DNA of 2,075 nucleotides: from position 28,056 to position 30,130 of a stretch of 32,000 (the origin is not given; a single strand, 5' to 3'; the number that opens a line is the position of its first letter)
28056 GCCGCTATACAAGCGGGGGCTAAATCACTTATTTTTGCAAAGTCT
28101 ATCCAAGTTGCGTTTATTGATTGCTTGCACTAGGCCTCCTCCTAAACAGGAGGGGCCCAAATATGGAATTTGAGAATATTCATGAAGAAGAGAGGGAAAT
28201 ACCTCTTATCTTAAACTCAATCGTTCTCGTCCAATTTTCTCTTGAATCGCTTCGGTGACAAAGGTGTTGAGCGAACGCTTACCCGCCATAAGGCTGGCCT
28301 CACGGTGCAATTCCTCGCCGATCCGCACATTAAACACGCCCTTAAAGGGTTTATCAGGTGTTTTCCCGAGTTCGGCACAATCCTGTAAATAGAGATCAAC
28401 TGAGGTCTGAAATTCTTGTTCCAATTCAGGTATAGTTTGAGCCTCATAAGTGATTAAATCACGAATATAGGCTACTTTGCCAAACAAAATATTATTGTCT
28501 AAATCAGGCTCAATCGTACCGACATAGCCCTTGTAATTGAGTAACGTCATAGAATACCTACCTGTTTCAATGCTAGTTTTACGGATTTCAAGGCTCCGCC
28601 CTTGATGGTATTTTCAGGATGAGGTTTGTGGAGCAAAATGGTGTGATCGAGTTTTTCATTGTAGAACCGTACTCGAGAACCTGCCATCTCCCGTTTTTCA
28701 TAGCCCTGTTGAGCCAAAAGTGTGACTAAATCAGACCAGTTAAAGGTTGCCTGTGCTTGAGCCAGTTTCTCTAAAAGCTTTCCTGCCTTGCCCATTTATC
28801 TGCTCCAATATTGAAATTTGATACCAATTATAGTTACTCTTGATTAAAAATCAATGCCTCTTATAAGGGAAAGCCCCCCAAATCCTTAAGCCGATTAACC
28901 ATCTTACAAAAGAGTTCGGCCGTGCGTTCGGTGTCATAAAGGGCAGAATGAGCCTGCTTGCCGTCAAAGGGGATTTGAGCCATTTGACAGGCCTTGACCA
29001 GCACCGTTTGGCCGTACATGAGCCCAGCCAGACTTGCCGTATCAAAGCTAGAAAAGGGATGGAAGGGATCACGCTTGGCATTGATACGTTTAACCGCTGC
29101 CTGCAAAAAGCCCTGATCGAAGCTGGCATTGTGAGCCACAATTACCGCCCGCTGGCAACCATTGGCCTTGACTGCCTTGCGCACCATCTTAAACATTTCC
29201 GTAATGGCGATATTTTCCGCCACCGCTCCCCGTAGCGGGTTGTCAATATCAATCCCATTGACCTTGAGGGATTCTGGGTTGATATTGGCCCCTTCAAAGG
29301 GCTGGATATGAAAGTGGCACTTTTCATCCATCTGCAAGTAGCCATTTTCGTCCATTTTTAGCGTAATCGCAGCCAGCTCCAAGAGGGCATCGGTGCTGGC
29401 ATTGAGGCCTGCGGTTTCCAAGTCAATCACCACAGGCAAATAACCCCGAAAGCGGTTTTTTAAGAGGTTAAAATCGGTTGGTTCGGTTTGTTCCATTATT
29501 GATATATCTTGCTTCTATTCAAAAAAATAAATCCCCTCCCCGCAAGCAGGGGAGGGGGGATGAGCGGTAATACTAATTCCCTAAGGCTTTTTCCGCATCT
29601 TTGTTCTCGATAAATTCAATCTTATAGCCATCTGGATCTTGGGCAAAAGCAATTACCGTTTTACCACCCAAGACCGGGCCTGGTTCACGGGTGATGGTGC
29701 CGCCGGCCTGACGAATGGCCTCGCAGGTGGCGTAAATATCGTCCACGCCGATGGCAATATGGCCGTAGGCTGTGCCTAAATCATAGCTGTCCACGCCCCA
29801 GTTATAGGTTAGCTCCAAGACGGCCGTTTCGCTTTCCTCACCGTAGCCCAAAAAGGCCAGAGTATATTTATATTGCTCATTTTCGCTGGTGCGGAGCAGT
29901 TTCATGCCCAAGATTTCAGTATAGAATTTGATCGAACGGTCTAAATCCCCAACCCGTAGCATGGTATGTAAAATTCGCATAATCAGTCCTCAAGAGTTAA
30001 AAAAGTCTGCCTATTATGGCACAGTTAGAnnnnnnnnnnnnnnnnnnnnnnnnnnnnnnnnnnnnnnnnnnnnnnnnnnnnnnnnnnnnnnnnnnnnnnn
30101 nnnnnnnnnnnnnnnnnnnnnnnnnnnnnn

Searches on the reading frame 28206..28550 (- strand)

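Call 88: search_protein_families(library=pfam, proteins=[window:28206-28550:-], max_evalue=0.001)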
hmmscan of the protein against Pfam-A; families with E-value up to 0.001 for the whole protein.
window:28206-28550:- (114 aa): 1 family
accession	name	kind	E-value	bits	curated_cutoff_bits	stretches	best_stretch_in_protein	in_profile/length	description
PF05534.18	HicB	-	2.9e-16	59.5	21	1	54-102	1-51/51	HicB family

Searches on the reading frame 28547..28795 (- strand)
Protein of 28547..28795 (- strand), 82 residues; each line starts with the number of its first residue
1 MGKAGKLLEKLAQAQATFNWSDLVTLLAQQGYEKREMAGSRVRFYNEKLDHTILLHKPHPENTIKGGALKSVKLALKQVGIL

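Call 88: search_protein_families(library=pfam, proteins=[window:28547-28795:-], max_evalue=0.001)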
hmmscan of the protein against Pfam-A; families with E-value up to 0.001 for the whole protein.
window:28547-28795:- (82 aa): 1 family
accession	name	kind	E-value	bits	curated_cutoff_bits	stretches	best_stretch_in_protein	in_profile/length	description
PF07927.17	HicA_toxin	-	1.3e-12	48.1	27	1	20-81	1-58/58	HicA toxin of bacterial toxin-antitoxin,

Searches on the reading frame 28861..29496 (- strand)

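Call 88: search_protein_families(library=pfam, proteins=[window:28861-29496:-], max_evalue=0.001)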
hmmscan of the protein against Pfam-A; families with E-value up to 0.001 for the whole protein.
window:28861-29496:- (211 aa): 2 families
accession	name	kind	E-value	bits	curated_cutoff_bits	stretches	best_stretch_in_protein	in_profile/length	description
PF00929.31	RNase_T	-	6.6e-30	105.2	24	1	22-196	1-164/164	Exonuclease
PF16473.11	Rv2179c-like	-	1.8e-05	24.9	27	1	22-196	3-173/177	3'-5' exoribonuclease Rv2179c-like domain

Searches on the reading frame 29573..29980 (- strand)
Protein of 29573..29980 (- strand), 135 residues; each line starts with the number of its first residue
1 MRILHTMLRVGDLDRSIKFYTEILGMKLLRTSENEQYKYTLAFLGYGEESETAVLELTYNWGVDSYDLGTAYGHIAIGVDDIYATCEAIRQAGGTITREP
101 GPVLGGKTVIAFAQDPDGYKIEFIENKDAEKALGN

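Call 88: search_protein_families(library=pfam, proteins=[window:29573-29980:-], max_evalue=0.001)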
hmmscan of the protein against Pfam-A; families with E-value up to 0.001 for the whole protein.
window:29573-29980:- (135 aa): 4 families
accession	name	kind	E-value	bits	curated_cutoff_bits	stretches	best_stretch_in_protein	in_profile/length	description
PF00903.31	Glyoxalase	-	1.5e-29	103.3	20.6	1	2-123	1-121/121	Glyoxalase/Bleomycin resistance protein/Dioxygenase superfamily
PF13669.12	Glyoxalase_4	-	6e-09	36.6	27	1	5-108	2-105/109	Glyoxalase/Bleomycin resistance protein/Dioxygenase superfamily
PF22677.2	Ble-like_N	-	5.2e-05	23.4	24.5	1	2-30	1-29/41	Bleomycin resistance protein-like N-terminal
PF18029.7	Glyoxalase_6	-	0.00026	22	23.6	1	7-121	3-103/106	Glyoxalase-like domain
